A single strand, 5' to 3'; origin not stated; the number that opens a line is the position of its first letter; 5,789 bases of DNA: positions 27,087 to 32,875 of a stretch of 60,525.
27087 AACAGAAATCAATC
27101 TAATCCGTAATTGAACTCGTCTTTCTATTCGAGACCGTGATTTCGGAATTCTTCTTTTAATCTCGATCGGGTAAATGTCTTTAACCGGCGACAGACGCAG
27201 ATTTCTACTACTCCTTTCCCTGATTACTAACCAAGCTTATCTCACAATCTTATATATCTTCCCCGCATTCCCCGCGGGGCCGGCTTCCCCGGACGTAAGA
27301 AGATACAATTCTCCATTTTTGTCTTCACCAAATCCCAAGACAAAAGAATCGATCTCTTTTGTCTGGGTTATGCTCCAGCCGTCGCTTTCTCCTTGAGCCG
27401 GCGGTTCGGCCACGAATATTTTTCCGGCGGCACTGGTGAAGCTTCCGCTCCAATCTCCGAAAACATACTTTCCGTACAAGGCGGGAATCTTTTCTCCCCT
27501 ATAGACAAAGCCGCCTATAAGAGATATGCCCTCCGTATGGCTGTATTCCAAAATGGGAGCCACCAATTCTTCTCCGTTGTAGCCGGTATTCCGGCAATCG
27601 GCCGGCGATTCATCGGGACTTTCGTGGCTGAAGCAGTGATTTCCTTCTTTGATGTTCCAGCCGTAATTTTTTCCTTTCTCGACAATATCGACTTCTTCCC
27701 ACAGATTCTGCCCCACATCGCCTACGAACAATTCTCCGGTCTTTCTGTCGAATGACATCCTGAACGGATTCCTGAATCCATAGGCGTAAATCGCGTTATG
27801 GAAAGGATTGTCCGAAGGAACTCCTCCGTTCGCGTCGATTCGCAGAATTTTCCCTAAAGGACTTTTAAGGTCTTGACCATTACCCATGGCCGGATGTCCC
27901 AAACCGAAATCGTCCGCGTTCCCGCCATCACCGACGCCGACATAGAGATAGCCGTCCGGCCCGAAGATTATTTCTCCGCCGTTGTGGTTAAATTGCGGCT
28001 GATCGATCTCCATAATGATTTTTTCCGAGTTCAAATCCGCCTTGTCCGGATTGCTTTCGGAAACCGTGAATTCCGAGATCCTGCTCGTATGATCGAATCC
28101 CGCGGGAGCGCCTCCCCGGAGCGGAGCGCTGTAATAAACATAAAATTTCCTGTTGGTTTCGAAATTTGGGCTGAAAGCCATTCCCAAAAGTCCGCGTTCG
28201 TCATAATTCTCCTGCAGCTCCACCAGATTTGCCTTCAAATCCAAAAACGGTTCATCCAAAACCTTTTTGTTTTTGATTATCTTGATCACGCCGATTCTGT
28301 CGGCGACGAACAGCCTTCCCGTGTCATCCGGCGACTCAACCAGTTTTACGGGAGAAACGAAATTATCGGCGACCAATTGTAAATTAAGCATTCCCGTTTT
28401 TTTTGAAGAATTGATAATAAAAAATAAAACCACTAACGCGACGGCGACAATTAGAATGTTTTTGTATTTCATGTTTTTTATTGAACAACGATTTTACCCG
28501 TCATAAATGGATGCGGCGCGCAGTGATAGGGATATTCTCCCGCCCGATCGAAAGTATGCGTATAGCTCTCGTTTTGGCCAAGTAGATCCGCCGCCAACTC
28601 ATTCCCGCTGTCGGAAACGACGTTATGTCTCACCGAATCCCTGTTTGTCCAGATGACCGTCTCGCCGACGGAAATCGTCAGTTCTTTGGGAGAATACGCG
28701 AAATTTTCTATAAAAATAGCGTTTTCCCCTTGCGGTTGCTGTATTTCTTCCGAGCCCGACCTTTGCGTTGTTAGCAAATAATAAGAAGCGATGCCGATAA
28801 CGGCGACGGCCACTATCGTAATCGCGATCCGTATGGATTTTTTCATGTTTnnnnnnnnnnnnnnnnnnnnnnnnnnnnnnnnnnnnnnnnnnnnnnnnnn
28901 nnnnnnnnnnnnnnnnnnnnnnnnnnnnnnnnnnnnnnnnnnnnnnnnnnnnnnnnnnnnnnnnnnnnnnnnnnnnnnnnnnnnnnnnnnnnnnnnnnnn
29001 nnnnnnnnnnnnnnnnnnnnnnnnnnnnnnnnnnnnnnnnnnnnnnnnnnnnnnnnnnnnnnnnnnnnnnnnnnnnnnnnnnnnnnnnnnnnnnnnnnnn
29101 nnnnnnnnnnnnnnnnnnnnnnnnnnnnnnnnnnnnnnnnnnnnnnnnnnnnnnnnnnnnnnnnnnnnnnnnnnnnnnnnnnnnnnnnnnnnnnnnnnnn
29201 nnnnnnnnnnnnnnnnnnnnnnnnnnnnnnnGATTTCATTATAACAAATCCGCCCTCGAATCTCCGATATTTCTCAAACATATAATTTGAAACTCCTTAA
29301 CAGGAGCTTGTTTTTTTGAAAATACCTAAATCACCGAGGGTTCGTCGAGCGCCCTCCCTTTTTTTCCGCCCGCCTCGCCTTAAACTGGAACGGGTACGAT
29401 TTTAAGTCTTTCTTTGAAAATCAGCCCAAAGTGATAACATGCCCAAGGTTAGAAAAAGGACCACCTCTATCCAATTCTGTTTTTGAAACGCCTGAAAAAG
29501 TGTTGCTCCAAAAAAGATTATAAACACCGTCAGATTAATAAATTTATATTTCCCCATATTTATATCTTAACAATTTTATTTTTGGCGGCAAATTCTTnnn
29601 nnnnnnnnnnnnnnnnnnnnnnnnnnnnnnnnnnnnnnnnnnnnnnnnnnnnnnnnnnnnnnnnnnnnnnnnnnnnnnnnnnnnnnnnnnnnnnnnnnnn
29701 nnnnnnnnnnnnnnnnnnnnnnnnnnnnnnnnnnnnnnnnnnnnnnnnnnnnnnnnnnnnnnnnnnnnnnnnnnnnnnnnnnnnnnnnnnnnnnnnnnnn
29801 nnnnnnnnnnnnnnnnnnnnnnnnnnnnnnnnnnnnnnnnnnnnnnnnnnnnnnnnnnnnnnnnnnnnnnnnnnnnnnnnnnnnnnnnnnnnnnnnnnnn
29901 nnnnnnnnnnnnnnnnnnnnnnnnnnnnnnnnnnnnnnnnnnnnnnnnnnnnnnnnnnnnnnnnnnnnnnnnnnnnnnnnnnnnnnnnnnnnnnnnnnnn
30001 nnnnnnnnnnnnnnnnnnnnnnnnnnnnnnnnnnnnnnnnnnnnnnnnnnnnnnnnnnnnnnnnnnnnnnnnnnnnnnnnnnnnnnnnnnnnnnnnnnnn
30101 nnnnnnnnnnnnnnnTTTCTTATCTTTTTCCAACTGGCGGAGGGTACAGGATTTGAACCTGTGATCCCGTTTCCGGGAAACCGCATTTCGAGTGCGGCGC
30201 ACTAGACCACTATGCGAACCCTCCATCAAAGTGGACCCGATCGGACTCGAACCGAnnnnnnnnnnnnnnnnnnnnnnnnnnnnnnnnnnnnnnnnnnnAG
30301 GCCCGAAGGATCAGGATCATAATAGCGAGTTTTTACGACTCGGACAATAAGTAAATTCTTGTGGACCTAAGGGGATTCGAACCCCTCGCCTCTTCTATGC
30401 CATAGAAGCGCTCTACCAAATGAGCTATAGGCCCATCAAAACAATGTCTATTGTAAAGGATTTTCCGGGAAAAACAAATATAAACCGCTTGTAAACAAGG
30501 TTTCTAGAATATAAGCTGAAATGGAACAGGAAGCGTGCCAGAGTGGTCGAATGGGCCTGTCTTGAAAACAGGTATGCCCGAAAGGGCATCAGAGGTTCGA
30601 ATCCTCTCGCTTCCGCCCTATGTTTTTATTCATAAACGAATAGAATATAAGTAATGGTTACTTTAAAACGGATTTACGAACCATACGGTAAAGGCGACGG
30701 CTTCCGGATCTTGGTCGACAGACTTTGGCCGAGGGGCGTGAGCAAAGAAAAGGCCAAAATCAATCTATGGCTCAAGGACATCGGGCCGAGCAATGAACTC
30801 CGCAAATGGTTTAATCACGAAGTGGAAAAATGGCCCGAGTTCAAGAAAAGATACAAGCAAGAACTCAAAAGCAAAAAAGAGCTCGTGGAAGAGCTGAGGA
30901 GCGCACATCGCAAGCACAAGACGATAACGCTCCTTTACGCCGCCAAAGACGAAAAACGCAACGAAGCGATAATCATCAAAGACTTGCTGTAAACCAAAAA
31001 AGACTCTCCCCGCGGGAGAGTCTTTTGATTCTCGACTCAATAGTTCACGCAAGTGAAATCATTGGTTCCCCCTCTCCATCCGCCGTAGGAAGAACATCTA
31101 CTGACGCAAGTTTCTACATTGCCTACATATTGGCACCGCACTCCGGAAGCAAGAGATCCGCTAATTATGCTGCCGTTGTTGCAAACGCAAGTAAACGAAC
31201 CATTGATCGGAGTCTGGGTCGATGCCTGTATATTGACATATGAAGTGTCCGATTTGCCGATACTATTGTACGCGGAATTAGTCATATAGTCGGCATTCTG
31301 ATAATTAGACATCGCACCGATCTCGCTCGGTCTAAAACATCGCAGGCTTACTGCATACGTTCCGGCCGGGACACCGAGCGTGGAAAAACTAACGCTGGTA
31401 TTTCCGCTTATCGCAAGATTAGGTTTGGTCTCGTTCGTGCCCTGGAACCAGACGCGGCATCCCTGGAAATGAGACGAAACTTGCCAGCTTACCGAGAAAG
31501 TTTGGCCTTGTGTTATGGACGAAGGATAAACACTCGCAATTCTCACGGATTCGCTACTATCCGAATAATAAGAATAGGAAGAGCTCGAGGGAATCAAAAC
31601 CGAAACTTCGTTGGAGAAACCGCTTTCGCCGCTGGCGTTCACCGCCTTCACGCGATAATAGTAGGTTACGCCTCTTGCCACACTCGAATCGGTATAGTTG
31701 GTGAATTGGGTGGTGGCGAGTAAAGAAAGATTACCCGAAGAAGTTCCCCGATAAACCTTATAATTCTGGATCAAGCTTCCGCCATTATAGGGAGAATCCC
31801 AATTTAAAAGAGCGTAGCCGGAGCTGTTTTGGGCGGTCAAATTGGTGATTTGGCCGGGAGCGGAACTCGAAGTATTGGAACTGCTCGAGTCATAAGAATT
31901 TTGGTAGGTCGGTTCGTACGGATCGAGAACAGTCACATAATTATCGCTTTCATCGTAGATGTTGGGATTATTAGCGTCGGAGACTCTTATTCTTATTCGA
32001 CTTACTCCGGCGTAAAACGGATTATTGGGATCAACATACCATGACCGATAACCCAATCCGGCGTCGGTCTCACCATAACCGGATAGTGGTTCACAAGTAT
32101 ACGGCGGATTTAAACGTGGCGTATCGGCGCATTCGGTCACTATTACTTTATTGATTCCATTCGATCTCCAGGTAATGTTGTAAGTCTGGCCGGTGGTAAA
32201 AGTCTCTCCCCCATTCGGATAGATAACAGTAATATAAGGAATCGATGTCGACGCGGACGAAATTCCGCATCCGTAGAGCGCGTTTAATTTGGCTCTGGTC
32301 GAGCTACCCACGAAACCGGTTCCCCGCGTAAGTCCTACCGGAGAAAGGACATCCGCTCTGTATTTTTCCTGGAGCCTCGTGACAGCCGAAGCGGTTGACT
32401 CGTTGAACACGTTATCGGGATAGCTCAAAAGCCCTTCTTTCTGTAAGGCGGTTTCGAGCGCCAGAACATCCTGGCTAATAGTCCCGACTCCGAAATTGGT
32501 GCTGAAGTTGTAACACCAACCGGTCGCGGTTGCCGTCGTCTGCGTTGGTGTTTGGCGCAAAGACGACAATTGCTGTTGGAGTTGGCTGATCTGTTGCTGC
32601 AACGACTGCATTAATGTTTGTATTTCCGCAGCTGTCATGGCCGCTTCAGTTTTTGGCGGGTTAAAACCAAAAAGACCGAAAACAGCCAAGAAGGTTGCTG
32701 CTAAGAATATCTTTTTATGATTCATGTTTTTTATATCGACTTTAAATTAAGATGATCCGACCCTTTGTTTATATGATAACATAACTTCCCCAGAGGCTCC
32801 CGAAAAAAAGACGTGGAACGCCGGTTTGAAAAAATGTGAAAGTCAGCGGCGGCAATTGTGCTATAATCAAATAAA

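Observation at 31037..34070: A roughly 50-aa six-Cys C-terminal module shared by three otherwise different surface proteins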

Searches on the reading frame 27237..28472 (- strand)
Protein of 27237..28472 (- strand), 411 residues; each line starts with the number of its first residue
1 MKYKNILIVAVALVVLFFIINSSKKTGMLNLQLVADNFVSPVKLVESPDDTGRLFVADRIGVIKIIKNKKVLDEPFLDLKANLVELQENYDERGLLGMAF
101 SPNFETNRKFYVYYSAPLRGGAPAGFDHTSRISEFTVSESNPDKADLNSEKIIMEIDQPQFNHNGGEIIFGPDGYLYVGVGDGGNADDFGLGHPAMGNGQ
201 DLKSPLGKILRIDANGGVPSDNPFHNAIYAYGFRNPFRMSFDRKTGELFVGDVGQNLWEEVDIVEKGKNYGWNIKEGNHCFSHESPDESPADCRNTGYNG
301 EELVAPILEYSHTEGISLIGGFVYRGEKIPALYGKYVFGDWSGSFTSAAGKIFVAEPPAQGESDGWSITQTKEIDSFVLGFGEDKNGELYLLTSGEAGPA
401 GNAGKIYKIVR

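Call 14: search_protein_families(library=pfam, proteins=[window:27237-28472:-], max_evalue=0.001)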
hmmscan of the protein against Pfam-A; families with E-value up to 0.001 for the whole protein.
window:27237-28472:- (411 aa): 1 family
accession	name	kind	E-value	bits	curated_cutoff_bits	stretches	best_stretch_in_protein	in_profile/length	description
PF07995.17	GSDH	-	6.4e-46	157.6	25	1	40-340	3-277/332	Glucose / Sorbosone dehydrogenase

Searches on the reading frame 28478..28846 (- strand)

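Call 41: search_protein_families(library=pfam, proteins=[window:28478-28846:-], max_evalue=0.001)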
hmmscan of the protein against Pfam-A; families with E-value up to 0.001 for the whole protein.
window:28478-28846:- (122 aa): 2 families
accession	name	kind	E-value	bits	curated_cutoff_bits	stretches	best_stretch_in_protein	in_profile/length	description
PF00127.26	Copper-bind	-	9e-16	58.5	21.2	1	46-122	9-99/99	Copper binding proteins, plastocyanin/azurin family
PF13473.12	Cupredoxin_1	-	1.6e-10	41.4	27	1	30-121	16-104/104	Cupredoxin-like domain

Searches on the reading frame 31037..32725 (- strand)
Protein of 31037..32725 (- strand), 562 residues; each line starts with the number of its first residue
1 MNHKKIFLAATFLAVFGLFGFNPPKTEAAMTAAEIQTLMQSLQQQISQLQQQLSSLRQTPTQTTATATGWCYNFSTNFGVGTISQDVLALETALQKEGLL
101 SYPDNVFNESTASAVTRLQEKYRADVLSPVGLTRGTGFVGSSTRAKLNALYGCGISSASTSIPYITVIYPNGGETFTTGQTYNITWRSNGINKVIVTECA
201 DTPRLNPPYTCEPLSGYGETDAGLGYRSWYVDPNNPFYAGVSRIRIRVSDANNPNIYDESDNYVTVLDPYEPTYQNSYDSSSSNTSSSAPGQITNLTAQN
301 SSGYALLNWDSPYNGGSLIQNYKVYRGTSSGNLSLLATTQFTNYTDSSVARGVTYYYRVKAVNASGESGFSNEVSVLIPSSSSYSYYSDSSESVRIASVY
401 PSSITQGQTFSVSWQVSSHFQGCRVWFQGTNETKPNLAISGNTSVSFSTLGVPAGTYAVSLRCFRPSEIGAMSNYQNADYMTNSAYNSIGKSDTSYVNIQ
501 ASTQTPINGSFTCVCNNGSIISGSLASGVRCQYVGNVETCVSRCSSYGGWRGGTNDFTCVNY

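Call 4: search_protein_families(library=pfam, proteins=[window:31037-32725:-], max_evalue=1)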
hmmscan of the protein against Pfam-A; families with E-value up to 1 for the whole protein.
window:31037-32725:- (562 aa): 7 families
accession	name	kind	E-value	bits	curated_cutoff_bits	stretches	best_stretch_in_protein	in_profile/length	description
PF00041.27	fn3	-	8.1e-09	36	25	1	292-375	2-82/84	Fibronectin type III domain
PF01471.23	PG_binding_1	-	9e-05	23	23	1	85-123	3-42/57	Putative peptidoglycan binding domain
PF06009.19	Laminin_II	-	0.052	14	33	1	26-67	6-47/138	Laminin Domain II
PF16323.11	DUF4959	-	0.074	13.8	32.9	1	281-314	10-43/106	Domain of unknown function (DUF4959)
PF24489.1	Ig_J_second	-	0.074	13.5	27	1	339-372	55-88/105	Tip attachment protein J second Ig-like domain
PF15865.11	Fanconi_A_N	-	0.19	11.5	27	1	10-91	69-150/355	Fanconi anaemia group A protein N terminus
PF16888.10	YwqH-like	-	0.8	10.4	33.7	0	35-64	8-37/123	YwqH-like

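Call 5: search_protein_families(library=ncbifam, proteins=[window:31037-32725:-], max_evalue=10)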
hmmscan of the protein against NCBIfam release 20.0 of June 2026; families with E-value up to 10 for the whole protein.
window:31037-32725:- (562 aa): 1 family
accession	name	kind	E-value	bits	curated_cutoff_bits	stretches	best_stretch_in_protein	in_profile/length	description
NF040598.1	Ala_zip_lipo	subfamily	0.09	13.3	43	1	32-67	24-59/90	Lpp/OprI family alanine-zipper lipoprotein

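Call 61: search_protein_families(library=phrogs, proteins=[window:31037-32725:-], max_evalue=0.01)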
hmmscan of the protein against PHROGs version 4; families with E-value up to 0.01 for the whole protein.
window:31037-32725:- (562 aa): 4 families
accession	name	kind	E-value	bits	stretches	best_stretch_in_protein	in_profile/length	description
phrog_6977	-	tail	1.3e-05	25.8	1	281-376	147-240/284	minor tail protein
phrog_10304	-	head and packaging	0.00027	21.5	1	340-381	27-67/213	virion structural protein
phrog_752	-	head and packaging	0.0045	16.9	0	336-438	306-412/475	major head protein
phrog_1493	-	lysis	0.0077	16.4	0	51-152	218-310/394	endolysin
